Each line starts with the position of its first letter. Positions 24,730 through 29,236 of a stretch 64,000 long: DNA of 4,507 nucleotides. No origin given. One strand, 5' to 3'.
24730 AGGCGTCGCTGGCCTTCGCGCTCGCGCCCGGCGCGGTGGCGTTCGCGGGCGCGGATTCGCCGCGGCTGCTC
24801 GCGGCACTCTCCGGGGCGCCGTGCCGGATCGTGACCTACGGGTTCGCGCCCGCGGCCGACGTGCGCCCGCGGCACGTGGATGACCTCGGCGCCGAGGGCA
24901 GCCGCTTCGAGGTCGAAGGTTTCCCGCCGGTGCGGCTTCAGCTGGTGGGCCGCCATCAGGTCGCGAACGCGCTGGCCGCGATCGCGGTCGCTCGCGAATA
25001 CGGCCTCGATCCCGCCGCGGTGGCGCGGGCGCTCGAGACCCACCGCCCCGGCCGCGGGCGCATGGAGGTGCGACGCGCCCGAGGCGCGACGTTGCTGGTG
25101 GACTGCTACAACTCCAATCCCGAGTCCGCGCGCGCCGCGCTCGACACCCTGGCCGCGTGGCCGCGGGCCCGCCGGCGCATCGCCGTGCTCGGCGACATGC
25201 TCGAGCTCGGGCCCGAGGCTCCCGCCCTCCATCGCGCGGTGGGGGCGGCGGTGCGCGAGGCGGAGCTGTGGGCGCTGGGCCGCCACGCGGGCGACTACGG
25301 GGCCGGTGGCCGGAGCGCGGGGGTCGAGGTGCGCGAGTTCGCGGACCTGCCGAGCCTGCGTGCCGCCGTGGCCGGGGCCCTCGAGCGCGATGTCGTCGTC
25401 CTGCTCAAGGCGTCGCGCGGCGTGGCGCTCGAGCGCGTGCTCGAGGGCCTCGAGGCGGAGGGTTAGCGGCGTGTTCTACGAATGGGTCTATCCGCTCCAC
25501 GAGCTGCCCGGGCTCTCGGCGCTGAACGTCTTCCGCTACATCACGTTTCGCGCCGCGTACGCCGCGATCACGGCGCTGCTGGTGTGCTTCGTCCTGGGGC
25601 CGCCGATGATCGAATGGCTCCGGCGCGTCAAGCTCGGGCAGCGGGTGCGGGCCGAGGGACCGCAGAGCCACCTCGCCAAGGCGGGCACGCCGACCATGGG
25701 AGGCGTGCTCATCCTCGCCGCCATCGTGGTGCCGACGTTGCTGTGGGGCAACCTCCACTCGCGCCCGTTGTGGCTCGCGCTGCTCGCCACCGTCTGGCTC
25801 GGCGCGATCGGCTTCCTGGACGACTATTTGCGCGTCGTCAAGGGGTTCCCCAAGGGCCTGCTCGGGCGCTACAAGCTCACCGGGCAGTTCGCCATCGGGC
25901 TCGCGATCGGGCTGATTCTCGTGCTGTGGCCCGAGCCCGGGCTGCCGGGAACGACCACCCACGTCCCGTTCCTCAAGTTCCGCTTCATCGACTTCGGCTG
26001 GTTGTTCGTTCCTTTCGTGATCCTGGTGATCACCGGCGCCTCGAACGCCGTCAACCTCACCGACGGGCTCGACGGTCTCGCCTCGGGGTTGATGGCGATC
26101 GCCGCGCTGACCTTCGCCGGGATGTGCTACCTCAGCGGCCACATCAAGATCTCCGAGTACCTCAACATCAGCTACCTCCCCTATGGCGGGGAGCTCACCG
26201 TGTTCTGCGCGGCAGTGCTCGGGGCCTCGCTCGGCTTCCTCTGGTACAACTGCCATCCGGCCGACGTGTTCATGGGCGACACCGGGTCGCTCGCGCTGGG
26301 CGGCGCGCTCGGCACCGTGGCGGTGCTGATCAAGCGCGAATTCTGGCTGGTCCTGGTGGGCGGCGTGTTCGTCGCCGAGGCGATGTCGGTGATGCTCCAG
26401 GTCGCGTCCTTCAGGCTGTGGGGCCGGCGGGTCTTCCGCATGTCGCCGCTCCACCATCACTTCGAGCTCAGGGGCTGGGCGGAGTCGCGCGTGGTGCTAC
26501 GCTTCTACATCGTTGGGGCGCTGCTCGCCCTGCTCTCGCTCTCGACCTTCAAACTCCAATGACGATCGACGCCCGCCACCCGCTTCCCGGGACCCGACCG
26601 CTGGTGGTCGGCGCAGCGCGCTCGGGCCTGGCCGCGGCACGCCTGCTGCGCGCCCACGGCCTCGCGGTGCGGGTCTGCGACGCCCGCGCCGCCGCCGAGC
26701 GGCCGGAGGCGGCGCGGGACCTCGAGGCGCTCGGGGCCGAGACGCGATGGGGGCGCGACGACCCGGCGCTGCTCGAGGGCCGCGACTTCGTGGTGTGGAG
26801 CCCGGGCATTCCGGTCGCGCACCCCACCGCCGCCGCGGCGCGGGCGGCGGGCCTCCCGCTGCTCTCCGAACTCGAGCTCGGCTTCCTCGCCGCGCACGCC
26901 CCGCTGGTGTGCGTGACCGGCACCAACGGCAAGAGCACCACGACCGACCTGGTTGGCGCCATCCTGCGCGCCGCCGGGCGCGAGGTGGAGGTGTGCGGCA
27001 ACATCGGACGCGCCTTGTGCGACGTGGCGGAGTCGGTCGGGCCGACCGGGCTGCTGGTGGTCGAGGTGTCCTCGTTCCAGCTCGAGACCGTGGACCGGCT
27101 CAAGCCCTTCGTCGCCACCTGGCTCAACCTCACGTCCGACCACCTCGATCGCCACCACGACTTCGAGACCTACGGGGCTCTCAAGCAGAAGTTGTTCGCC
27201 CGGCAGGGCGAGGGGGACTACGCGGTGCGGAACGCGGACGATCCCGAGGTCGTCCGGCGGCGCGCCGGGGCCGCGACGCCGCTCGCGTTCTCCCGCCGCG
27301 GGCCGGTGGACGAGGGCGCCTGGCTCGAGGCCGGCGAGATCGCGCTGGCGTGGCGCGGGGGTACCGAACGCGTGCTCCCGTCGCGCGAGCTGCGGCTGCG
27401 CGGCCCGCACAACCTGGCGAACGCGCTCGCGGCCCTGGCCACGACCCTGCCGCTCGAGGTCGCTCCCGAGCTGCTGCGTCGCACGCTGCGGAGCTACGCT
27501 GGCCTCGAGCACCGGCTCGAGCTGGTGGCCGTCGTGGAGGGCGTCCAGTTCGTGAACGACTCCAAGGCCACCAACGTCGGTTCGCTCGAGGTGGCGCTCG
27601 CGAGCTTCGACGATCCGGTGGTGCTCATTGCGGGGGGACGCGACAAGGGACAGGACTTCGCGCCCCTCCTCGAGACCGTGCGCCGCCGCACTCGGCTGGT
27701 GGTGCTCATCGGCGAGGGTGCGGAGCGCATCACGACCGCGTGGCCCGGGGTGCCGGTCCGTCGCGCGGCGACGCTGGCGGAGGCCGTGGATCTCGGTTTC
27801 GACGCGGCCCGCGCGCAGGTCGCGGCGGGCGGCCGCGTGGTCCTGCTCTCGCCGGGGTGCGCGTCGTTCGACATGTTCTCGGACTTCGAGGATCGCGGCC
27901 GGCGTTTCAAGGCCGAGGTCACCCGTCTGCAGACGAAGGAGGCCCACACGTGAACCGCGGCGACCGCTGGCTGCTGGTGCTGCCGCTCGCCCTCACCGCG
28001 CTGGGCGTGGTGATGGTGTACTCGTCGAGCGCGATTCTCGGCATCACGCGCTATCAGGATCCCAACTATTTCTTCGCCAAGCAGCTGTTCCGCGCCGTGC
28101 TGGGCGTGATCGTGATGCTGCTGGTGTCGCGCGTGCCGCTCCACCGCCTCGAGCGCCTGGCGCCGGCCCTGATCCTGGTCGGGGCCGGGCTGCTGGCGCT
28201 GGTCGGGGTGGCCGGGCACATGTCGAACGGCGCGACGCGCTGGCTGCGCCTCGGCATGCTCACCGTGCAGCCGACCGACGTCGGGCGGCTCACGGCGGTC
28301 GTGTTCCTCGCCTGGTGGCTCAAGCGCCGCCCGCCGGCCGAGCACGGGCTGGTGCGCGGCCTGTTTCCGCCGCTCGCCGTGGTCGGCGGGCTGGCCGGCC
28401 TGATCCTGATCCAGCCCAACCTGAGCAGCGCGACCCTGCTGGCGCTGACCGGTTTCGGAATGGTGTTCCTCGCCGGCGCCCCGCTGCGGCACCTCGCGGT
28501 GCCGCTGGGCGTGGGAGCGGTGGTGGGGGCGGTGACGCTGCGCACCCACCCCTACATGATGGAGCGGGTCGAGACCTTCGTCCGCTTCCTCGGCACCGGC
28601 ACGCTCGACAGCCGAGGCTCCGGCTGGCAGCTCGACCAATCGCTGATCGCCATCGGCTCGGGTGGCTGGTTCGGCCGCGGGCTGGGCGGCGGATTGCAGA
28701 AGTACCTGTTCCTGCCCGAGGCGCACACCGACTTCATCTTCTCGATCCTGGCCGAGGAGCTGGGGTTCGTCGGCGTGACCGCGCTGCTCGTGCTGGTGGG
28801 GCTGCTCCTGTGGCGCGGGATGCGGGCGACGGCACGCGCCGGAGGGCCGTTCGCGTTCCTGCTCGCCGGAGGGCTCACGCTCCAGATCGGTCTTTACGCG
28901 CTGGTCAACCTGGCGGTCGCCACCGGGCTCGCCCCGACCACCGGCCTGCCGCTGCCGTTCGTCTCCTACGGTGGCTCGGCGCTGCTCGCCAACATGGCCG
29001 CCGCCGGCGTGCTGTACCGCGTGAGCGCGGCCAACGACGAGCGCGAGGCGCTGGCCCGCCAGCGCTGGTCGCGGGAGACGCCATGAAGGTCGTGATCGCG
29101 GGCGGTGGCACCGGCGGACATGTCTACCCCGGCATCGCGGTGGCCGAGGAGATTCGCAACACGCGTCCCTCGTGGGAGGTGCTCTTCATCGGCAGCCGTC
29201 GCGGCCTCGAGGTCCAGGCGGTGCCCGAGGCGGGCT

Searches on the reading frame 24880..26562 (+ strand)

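Call 29: search_protein_families(library=pfam, proteins=[window:24880-26562:+], max_evalue=0.0001)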
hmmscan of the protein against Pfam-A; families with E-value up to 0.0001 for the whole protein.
window:24880-26562:+ (560 aa): 2 families
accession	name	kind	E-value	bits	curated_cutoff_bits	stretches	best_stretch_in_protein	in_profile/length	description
PF00953.26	Glycos_transf_4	-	1.6e-33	116.4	27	1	298-483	2-158/160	Glycosyl transferase family 4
PF10555.14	MraY_sig1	-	2.7e-06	27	20.1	1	267-279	1-13/13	Phospho-N-acetylmuramoyl-pentapeptide-transferase signature 1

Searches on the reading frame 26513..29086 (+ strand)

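Call 29: search_protein_families(library=pfam, proteins=[window:26513-29086:+], max_evalue=0.0001)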
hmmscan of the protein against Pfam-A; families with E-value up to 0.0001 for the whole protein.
window:26513-29086:+ (857 aa): 1 family
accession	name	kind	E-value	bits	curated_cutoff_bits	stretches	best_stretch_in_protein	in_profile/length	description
PF01098.24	FTSW_RODA_SPOVE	-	2e-98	330.1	26.4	1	487-841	3-354/356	Cell cycle protein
